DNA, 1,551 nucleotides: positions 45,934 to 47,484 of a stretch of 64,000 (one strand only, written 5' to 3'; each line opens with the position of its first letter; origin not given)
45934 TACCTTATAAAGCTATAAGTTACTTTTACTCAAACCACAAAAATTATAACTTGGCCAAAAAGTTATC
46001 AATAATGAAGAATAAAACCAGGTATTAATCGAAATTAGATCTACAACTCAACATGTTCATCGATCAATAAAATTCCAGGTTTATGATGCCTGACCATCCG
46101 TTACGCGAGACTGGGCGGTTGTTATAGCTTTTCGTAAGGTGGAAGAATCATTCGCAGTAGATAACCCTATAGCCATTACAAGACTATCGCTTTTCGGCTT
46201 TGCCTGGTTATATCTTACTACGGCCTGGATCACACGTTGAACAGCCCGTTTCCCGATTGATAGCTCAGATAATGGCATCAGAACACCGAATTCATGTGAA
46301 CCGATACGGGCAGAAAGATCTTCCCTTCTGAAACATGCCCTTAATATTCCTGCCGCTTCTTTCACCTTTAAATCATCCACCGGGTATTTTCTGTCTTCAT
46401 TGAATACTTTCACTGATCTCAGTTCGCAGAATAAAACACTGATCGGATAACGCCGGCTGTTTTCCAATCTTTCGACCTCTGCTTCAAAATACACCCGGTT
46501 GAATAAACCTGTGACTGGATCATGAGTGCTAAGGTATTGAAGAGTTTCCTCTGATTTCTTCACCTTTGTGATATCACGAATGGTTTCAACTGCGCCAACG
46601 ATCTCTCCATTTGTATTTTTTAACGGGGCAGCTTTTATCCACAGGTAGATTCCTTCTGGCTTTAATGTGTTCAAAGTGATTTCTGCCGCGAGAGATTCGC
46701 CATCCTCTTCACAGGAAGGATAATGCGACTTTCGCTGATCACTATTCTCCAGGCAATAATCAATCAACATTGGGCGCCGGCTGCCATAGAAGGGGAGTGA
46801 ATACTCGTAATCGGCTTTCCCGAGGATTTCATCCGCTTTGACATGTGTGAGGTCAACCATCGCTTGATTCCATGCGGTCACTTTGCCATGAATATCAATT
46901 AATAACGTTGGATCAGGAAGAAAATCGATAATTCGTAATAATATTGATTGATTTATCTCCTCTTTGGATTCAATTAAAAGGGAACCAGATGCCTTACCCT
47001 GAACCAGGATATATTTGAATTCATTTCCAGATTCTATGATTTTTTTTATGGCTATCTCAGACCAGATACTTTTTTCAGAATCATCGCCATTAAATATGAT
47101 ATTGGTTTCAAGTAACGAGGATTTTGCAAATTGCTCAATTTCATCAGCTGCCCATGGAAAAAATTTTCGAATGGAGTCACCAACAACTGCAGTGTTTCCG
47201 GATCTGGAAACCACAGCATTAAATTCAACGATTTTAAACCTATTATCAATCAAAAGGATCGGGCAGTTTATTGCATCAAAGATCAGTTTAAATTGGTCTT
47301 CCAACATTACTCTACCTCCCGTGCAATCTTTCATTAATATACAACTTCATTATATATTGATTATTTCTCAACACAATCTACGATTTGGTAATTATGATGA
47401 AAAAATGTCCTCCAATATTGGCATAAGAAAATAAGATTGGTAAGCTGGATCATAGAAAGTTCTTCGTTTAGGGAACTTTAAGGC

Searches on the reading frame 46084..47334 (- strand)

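Call 65: search_protein_families(library=pfam, proteins=[window:46084-47334:-], max_evalue=0.001)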
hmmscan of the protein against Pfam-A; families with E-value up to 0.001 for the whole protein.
window:46084-47334:- (417 aa): 5 families
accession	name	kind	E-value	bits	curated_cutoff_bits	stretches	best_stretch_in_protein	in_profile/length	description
PF00990.26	GGDEF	-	3.6e-17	63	23.8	1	270-410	2-150/161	Diguanylate cyclase, GGDEF domain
PF13426.13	PAS_9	-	3.8e-14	53.2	27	1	140-257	1-103/103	PAS domain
PF08448.16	PAS_4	-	7.5e-12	45.9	23.1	1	139-259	4-109/110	PAS fold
PF00989.32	PAS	-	1.7e-10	41.4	22.6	1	134-183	5-54/113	PAS fold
PF13188.13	PAS_8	-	3.4e-08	33.5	21.8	0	133-173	4-41/65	PAS domain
